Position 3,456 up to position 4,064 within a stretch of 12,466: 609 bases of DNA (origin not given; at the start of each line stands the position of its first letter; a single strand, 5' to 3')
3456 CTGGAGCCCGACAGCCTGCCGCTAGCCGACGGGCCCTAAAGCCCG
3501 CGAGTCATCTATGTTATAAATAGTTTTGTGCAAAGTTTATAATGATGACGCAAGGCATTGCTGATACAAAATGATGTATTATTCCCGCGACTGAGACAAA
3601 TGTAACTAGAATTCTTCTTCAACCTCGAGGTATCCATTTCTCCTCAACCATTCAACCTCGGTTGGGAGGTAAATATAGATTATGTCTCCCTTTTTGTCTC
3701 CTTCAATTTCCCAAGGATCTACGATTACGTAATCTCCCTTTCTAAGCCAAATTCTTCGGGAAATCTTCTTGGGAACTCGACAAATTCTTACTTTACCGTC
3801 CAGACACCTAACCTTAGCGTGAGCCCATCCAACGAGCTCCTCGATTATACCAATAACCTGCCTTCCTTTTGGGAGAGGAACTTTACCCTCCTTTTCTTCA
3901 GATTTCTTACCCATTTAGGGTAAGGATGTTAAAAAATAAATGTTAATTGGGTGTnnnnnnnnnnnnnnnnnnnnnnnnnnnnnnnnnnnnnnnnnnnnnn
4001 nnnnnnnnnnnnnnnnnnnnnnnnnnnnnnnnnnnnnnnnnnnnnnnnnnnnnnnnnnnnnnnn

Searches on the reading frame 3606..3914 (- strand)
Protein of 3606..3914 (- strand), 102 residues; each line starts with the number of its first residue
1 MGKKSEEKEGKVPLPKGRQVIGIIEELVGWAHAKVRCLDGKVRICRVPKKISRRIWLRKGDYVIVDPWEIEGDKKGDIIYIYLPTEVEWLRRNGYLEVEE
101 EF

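Call 6: search_protein_families(library=pfam, proteins=[window:3606-3914:-], max_evalue=0.01)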
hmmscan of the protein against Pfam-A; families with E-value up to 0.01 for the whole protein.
window:3606-3914:- (102 aa): 1 family
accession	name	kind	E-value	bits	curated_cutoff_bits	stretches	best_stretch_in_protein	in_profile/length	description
PF01176.25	eIF-1a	-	4.7e-19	68.2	30.2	1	19-80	2-63/64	Translation initiation factor 1A / IF-1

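Call 7: search_protein_families(library=ncbifam, proteins=[window:3606-3914:-], max_evalue=0.01)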
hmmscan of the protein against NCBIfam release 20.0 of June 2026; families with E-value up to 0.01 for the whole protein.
window:3606-3914:- (102 aa): 6 families
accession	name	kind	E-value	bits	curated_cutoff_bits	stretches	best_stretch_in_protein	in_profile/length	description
NF003084.0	PRK04012.1-3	subfamily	7.1e-33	112.6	91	1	4-98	6-102/104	translation initiation factor IF-1A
NF003086.0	PRK04012.2-2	equivalog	4e-31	107.2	202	1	10-96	17-103/116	translation initiation factor IF-1A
TIGR00523.1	eIF-1A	equivalog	1.1e-27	96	102.9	1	5-97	4-97/98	translation initiation factor eIF-1A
NF003085.0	PRK04012.1-5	subfamily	1.1e-26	92.9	92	1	11-96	23-107/108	translation initiation factor IF-1A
NF003082.0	PRK04012.1-1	equivalog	5.8e-23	80.6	108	1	4-96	7-98/110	translation initiation factor aIF-1A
NF003083.0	PRK04012.1-2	subfamily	2.8e-19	68.8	130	1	8-96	6-93/94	translation initiation factor aIF-1A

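Call 9: find_encoding_contigs(protein=window:3606-3914:-, flank=6000, max_places=10)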
Protein window:3606-3914:- (102 aa): 4 contigs read that carry it; 4 places shown.
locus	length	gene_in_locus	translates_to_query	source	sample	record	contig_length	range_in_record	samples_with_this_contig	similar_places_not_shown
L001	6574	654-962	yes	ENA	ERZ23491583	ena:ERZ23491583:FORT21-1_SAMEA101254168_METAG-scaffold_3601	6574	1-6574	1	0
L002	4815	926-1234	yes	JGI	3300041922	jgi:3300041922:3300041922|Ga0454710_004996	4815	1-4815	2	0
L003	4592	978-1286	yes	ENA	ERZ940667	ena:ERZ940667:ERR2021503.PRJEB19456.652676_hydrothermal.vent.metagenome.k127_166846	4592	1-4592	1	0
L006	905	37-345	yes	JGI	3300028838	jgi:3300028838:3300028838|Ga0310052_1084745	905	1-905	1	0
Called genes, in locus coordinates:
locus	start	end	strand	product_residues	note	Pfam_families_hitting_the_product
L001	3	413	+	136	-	?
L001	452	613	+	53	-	-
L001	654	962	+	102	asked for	PF01176:eIF-1a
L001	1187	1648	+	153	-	PF17146:PIN_6 (weak)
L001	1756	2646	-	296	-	-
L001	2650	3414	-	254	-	PF01193:RNA_pol_L, PF01000:RNA_pol_A_bac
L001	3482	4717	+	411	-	PF01336:tRNA_anti-codon, PF00152:tRNA-synt_2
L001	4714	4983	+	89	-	PF02686:GatC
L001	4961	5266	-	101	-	-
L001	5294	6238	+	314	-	-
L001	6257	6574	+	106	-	?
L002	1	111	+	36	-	?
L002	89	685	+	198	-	PF04981:NMD3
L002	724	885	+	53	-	-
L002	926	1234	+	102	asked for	PF01176:eIF-1a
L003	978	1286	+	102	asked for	PF01176:eIF-1a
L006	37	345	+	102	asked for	PF01176:eIF-1a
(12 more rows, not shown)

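Call 11: find_related_loci(query=window:3606-3914:-, collection=genome_contigs, flank=4000)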
Query window:3606-3914:- (102 aa) in genome_contigs; peptide patterns used: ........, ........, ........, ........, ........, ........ (x = any residue, [..] = any of these).
153 stretches matched a pattern; 22 encode a relative of the query (tblastn E <= 1e-3); 22 distinct loci.
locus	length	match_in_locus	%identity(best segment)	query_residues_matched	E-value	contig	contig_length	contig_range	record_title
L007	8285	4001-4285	64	9-102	5e-39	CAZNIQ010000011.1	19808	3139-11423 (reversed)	MAG TPA_asm: Candidatus Woesearchaeota archaeon isolate binchicken_co36_18 genome assembly, contig: NODE_1703_length_198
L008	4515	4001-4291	54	6-102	2e-34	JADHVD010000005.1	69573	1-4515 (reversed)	MAG: Candidatus Woesearchaeota archaeon isolate BS150m-G63 BS-150m-C275, whole genome shotgun sequence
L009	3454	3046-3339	53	5-102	8e-33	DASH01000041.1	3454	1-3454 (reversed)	MAG TPA_asm: Candidatus Woesearchaeota archaeon UBA153 UBA153_contig_356926, whole genome shotgun sequence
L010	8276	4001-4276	54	11-102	1e-31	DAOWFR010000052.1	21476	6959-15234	MAG TPA_asm: Methanobacteriota archaeon isolate CSMAG_1970 CSMAG_1970_k141_2105893_length_21476_cov_12.0000, whole genom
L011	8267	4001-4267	56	11-99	1e-31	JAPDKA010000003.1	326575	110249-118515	MAG: archaeon isolate S5B12_HD70 c_000000000009, whole genome shotgun sequence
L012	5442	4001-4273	54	14-102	4e-31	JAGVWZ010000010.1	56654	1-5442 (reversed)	Candidatus Pacearchaeota archaeon isolate RIFOXYB1_FULL_29_20 rifoxyb1_full_scaffold_181, whole genome shotgun sequence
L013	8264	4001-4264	50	11-98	7e-31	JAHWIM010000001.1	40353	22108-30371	MAG: Candidatus Woesearchaeota archaeon isolate YT1_562 k127_2107336, whole genome shotgun sequence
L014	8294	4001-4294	47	1-98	8e-31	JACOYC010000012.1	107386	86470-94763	MAG: Nanobdellati archaeon isolate NC_groundwater_169_Ag_S-0.1um_45_10 S4_GD2017_2_S1_scaffold_956, whole genome shotgun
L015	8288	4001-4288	48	3-98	2e-30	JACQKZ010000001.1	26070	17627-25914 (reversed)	MAG: Nanobdellati archaeon isolate NC_groundwater_1190_Ag_S-0.1um_44_133 S_p1_S3_coassembly_k141_121163, whole genome sh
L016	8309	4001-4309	49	4-102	1e-30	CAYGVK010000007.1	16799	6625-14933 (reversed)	MAG TPA_asm: Candidatus Woesearchaeota archaeon isolate ERP119294_co4_25 genome assembly, contig: NODE_3151_length_16799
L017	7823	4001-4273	44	11-101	1e-29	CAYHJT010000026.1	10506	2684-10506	MAG TPA_asm: Candidatus Woesearchaeota archaeon isolate ERP119705_co13_255 genome assembly, contig: NODE_7949_length_105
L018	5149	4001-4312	51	1-102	9e-29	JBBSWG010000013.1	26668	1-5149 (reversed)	MAG: Nanoarchaeota archaeon isolate H51-bin332_1 H51_bin332_1_000000000013, whole genome shotgun sequence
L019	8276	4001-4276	47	11-102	3e-28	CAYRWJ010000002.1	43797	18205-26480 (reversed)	MAG TPA_asm: uncultured Methanosarcinales archaeon isolate SRP104257_co1_379 genome assembly, contig: NODE_247_length_43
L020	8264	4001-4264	53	11-98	4e-28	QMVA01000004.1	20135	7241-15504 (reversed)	MAG: Candidatus Nanohalarchaeota archaeon isolate B72_G9 B72_Guay9_scaffold_01634, whole genome shotgun sequence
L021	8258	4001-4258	56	12-97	6e-28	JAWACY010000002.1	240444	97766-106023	MAG: Candidatus Anstonellales archaeon isolate QQ_201709_bins_144 QQ_201709_bins_144_scaffold_2, whole genome shotgun se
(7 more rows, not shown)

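Call 18: find_related_loci(query=A1, collection=metagenome_contigs, flank=2500)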
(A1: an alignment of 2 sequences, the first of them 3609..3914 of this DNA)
Query A1 (102 aa) in metagenome_contigs; peptide patterns used: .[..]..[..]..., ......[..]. (x = any residue, [..] = any of these).
79 stretches matched a pattern; 6 encode a relative of the query (tblastn E <= 1e-3); 6 distinct loci.
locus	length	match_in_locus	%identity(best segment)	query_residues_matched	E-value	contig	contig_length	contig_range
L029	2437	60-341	73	9-102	3e-46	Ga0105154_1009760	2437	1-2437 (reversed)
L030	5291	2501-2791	68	7-102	3e-43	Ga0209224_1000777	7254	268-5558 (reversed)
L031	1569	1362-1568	90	1-69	4e-38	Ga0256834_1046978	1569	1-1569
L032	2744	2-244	67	23-102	6e-35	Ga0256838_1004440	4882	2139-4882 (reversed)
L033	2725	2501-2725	71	7-80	2e-33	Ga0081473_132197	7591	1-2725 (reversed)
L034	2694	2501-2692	64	9-72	3e-27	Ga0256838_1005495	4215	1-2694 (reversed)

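Call 21: find_homologous_proteins(query=window:3609-3914:-, max_evalue=1e-20)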
Query window:3609-3914:- (102 aa): 29 proteins with E <= 1e-20 among 31 candidates.
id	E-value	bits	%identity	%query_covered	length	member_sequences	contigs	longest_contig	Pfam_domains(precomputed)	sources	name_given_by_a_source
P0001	7.3e-62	224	100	100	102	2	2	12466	PF01176.26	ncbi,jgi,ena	jgi:translation initiation factor 1A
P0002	7.2e-48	179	81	89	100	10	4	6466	PF01176.26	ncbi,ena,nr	ncbi:MAG TPA: translation initiation factor IF-1A [Candidatus Nanopusillus sp.]|nr:translation initi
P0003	6.3e-46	173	79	90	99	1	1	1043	PF01176.26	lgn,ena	-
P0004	8.9e-44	166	73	92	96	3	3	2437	PF01176.26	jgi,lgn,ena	-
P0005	2.1e-43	165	75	89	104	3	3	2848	PF01176.26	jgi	-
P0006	1.9e-42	162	66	100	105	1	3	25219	PF01176.26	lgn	-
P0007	8.2e-42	160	68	93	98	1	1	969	PF01176.26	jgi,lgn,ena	-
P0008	8.3e-42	160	71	91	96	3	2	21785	PF01176.26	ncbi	ncbi:MAG: hypothetical protein QXD25_00700 [Nanopusillaceae archaeon]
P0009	1.5e-40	155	73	89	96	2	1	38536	PF01176.26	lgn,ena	-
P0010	2.4e-40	155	67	95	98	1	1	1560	PF01176.26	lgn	-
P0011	2.5e-40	155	69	96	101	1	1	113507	PF01176.26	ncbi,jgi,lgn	ncbi:MAG: translation initiation factor eIF-1A [Nanopusillaceae archaeon]|jgi:translation initiation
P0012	4.9e-40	154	73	90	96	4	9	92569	PF01176.26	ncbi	ncbi:MAG: translation initiation factor eIF-1A [Nanopusillaceae archaeon]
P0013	5.4e-40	154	66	96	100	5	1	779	PF01176.26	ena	-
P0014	3.3e-39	151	65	89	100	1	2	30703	PF01176.26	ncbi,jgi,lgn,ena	-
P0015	5.1e-39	151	68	88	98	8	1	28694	PF01176.26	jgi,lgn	-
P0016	1.7e-35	139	60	92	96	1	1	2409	PF01176.26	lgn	-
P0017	2.5e-29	119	59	91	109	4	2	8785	PF01176.26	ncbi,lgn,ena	-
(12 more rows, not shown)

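Call 22: find_related_loci(query=A1, collection=viral_contigs, flank=2500)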
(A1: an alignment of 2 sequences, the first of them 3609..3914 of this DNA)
Query A1 (102 aa) in viral_contigs; peptide patterns used: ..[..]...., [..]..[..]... (x = any residue, [..] = any of these).
600 stretches matched a pattern, but none encodes a relative of the query by tblastn (E <= 1e-3).

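Call 23: find_encoding_contigs(protein=P0002, flank=2500, max_places=2)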
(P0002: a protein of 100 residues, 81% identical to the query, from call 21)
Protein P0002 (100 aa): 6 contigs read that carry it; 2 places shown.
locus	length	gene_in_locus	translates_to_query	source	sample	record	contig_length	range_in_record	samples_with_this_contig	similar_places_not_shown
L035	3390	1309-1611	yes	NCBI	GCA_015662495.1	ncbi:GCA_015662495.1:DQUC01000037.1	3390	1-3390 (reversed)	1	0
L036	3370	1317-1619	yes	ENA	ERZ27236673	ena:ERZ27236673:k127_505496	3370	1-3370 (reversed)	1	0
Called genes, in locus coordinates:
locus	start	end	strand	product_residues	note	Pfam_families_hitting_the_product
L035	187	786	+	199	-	PF04981:NMD3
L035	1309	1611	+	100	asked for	PF01176:eIF-1a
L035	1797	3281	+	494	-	-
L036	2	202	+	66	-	?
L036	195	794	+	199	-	PF04981:NMD3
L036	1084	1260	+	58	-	-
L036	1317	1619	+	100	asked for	PF01176:eIF-1a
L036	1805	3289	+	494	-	-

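Call 24: find_encoding_contigs(protein=P0012, flank=2500, max_places=2)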
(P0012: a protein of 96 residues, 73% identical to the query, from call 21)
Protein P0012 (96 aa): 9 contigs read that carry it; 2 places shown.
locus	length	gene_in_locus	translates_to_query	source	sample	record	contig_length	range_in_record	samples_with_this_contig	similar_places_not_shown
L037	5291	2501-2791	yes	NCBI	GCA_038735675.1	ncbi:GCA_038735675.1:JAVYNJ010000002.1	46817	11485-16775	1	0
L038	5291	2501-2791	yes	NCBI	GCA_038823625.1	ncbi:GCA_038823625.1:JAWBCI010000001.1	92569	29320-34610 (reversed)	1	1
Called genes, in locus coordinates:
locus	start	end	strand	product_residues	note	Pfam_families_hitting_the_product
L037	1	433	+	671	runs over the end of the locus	PF17207:MCM_OB, PF00493:MCM, PF00158:Sigma54_activat (faint), PF07728:AAA_5, PF01078:Mg_chelatase, PF17855:MCM_lid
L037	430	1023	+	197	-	PF08784:RPA_C (weak)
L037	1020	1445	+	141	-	PF01873:eIF-5_eIF-2B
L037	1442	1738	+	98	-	PF04242:DUF424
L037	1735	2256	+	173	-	PF04981:NMD3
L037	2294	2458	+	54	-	-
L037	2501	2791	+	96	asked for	PF01176:eIF-1a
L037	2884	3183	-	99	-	PF01157:Ribosomal_L21e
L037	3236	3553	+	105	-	PF03874:RNA_pol_Rpb4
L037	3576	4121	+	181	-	PF04919:DUF655, PF14579:HHH_6 (faint)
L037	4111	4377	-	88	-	-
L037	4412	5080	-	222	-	PF01269:Fibrillarin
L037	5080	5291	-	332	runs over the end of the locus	PF01798:Nop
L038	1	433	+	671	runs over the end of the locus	PF17207:MCM_OB, PF00493:MCM, PF00158:Sigma54_activat (faint), PF07728:AAA_5, PF01078:Mg_chelatase, PF17855:MCM_lid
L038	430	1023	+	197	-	PF08784:RPA_C (weak)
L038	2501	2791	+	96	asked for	PF01176:eIF-1a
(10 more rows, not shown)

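Call 25: find_encoding_contigs(protein=P0011, flank=2500, max_places=2)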
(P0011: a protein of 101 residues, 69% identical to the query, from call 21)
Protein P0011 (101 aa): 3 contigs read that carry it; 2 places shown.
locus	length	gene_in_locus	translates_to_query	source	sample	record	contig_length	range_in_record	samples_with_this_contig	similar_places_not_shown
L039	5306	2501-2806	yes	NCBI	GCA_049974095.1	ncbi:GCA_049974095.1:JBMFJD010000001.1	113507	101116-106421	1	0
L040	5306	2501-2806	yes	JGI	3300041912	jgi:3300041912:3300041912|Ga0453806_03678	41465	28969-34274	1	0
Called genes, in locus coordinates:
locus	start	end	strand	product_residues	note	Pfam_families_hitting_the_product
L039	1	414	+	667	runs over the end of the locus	PF17207:MCM_OB, PF00493:MCM, PF07728:AAA_5, PF01078:Mg_chelatase, PF17855:MCM_lid, PF21100:WHD_MCM, PF21120:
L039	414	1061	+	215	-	-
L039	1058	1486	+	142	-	PF01873:eIF-5_eIF-2B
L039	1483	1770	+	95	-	PF04242:DUF424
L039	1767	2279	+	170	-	PF04981:NMD3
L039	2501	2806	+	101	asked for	PF01176:eIF-1a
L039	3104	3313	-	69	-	-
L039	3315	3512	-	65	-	-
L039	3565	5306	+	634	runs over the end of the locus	PF00750:tRNA-synt_1d, PF05746:DALR_1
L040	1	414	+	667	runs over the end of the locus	PF17207:MCM_OB, PF00493:MCM, PF07728:AAA_5, PF01078:Mg_chelatase, PF17855:MCM_lid, PF21100:WHD_MCM, PF21120:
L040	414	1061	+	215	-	-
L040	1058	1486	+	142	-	PF01873:eIF-5_eIF-2B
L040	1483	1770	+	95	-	PF04242:DUF424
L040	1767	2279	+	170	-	PF04981:NMD3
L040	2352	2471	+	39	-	-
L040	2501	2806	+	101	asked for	PF01176:eIF-1a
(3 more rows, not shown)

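Call 26: find_encoding_contigs(protein=P0009, flank=2500, max_places=2)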
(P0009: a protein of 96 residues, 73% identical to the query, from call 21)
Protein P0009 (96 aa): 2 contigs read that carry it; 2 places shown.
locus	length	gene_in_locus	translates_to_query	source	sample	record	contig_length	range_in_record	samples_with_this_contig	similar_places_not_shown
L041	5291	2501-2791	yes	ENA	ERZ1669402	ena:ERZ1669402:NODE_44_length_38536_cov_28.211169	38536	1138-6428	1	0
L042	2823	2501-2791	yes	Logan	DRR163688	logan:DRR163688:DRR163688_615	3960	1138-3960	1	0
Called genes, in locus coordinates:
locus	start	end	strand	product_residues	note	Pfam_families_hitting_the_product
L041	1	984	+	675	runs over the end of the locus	PF17207:MCM_OB, PF00493:MCM, PF07728:AAA_5, PF01078:Mg_chelatase, PF17855:MCM_lid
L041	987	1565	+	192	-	-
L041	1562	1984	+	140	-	PF01873:eIF-5_eIF-2B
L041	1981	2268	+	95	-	PF04242:DUF424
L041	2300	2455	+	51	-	-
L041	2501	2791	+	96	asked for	PF01176:eIF-1a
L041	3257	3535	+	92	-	PF01198:Ribosomal_L31e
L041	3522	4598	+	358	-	PF02005:TRM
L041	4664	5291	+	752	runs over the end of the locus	PF00270:DEAD, PF04851:ResIII, PF18766:SWI2_SNF2 (weak), PF21210:RNA_helicase_helical, PF00271:Helicase_C, PF02732:ERCC4, PF14520:HHH_5 (weak)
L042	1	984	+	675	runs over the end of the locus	PF17207:MCM_OB, PF00493:MCM, PF07728:AAA_5, PF01078:Mg_chelatase, PF17855:MCM_lid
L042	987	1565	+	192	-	-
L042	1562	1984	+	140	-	PF01873:eIF-5_eIF-2B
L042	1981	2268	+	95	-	PF04242:DUF424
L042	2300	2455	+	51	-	-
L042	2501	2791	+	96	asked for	PF01176:eIF-1a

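Call 29: find_encoding_contigs(protein=P0006, flank=2500, max_places=1)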
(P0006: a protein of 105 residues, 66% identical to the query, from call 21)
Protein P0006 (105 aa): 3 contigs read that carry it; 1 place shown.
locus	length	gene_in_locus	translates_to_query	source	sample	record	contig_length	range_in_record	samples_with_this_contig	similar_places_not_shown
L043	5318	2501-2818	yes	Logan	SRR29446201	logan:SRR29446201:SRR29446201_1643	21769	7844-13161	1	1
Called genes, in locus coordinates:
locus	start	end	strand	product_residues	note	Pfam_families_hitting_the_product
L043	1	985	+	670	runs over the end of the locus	PF17207:MCM_OB, PF00493:MCM, PF00004:AAA (faint), PF07728:AAA_5, PF01078:Mg_chelatase, PF17855:MCM_lid, PF21100:WHD_MCM (weak), PF21120: (weak), +1 more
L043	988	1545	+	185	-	-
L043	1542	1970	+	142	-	PF01873:eIF-5_eIF-2B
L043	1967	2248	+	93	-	PF04242:DUF424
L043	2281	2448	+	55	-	-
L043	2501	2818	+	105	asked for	PF01176:eIF-1a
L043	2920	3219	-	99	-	PF01157:Ribosomal_L21e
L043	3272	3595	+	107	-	PF03874:RNA_pol_Rpb4 (weak)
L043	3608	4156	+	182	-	PF04919:DUF655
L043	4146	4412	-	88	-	-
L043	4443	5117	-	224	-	PF01269:Fibrillarin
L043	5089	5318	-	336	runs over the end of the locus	PF01798:Nop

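Call 30: find_encoding_contigs(protein=P0014, flank=2500, max_places=1)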
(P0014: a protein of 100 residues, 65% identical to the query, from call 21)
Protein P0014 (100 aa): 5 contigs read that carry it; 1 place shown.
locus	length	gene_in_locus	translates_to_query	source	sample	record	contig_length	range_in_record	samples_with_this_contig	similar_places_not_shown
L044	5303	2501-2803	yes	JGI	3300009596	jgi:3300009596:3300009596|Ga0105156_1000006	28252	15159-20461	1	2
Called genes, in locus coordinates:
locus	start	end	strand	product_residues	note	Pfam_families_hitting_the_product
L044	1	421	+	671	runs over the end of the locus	PF17207:MCM_OB, PF00493:MCM, PF07728:AAA_5, PF01078:Mg_chelatase, PF17855:MCM_lid, PF21100:WHD_MCM (weak)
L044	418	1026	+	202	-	PF08784:RPA_C (faint)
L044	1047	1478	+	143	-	PF01873:eIF-5_eIF-2B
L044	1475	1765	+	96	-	PF04242:DUF424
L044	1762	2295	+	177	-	PF04981:NMD3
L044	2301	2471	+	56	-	-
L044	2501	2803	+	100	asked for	PF01176:eIF-1a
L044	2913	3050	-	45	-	-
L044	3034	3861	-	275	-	PF01145:Band_7, PF13421:Band_7_1 (weak)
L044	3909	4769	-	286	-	PF00294:PfkB, PF25270:Khk (weak)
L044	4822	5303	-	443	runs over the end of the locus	PF00009:GTP_EFTU, PF01926:MMR_HSR1 (faint), PF03144:GTP_EFTU_D2, PF03143:GTP_EFTU_D3, PF22594:GTP-eEF1A_C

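Call 31: find_encoding_contigs(protein=P0015, flank=2500, max_places=1)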
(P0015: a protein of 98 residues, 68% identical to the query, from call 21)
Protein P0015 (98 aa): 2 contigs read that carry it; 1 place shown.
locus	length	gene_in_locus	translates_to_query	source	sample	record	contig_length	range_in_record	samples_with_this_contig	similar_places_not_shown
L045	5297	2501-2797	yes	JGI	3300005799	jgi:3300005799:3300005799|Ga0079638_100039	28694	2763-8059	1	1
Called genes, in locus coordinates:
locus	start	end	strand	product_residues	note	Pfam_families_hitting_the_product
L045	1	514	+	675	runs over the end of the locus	PF17207:MCM_OB, PF00493:MCM, PF00158:Sigma54_activat (faint), PF07728:AAA_5, PF01078:Mg_chelatase, PF17855:MCM_lid, PF21100:WHD_MCM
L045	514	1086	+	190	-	PF08784:RPA_C (weak)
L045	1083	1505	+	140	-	PF01873:eIF-5_eIF-2B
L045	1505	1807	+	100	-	PF04242:DUF424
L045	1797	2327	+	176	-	PF04981:NMD3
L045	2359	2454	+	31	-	-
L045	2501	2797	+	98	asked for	PF01176:eIF-1a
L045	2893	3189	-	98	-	PF01157:Ribosomal_L21e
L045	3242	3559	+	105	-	PF03874:RNA_pol_Rpb4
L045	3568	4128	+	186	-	PF04919:DUF655, PF14579:HHH_6 (weak)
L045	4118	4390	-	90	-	-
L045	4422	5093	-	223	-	PF01269:Fibrillarin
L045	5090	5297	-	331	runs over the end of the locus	PF01798:Nop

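Call 32: find_encoding_contigs(protein=P0016, flank=2500, max_places=1)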
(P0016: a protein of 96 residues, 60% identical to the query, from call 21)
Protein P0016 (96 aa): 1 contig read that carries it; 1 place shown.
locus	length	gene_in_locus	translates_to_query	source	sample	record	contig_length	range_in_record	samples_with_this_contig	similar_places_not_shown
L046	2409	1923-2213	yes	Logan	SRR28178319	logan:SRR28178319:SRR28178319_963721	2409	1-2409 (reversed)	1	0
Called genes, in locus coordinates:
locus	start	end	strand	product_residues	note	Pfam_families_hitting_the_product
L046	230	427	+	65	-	-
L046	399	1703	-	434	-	PF01409:tRNA-synt_2d (weak), PF13393:tRNA-synt_His, PF00587:tRNA-synt_2b, PF03129:HGTP_anticodon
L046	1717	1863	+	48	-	-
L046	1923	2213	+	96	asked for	PF01176:eIF-1a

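Call 33: find_encoding_contigs(protein=P0017, flank=2500, max_places=1)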
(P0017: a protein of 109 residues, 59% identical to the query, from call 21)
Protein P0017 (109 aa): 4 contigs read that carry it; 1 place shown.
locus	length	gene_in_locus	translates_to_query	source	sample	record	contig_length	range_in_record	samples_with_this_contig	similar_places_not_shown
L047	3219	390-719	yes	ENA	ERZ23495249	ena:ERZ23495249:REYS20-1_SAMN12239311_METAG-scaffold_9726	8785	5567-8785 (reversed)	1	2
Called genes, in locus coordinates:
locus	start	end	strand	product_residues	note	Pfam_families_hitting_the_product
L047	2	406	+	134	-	?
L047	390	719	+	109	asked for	PF01176:eIF-1a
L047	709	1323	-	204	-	PF04013:Methyltrn_RNA_2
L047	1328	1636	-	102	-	PF01035:DNA_binding_1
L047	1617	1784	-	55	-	PF01599:Ribosomal_S27 (weak)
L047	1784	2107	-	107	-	-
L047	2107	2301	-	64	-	PF06093:Spt4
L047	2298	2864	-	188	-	PF00575:S1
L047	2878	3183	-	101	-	PF00935:Ribosomal_L44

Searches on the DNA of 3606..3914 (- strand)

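Call 85: search_rna_families(sources=[L007, L035, L044, L046], threshold=gathering)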
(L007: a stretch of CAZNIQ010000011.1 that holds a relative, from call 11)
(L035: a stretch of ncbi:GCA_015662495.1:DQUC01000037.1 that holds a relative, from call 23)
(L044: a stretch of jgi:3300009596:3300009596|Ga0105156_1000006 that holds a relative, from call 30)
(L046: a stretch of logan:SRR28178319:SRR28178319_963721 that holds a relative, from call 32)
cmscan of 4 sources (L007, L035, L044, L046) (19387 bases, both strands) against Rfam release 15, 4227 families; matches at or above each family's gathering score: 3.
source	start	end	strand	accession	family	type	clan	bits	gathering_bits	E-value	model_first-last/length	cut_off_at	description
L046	323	394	-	RF00005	tRNA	Gene; tRNA;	CL00001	71.7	29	3.1e-14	1-71/71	no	tRNA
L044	2808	2878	-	RF00005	tRNA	Gene; tRNA;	CL00001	69.9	29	9.9e-14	1-71/71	no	tRNA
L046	2231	2301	-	RF00005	tRNA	Gene; tRNA;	CL00001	67.1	29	6.1e-13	1-71/71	no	tRNA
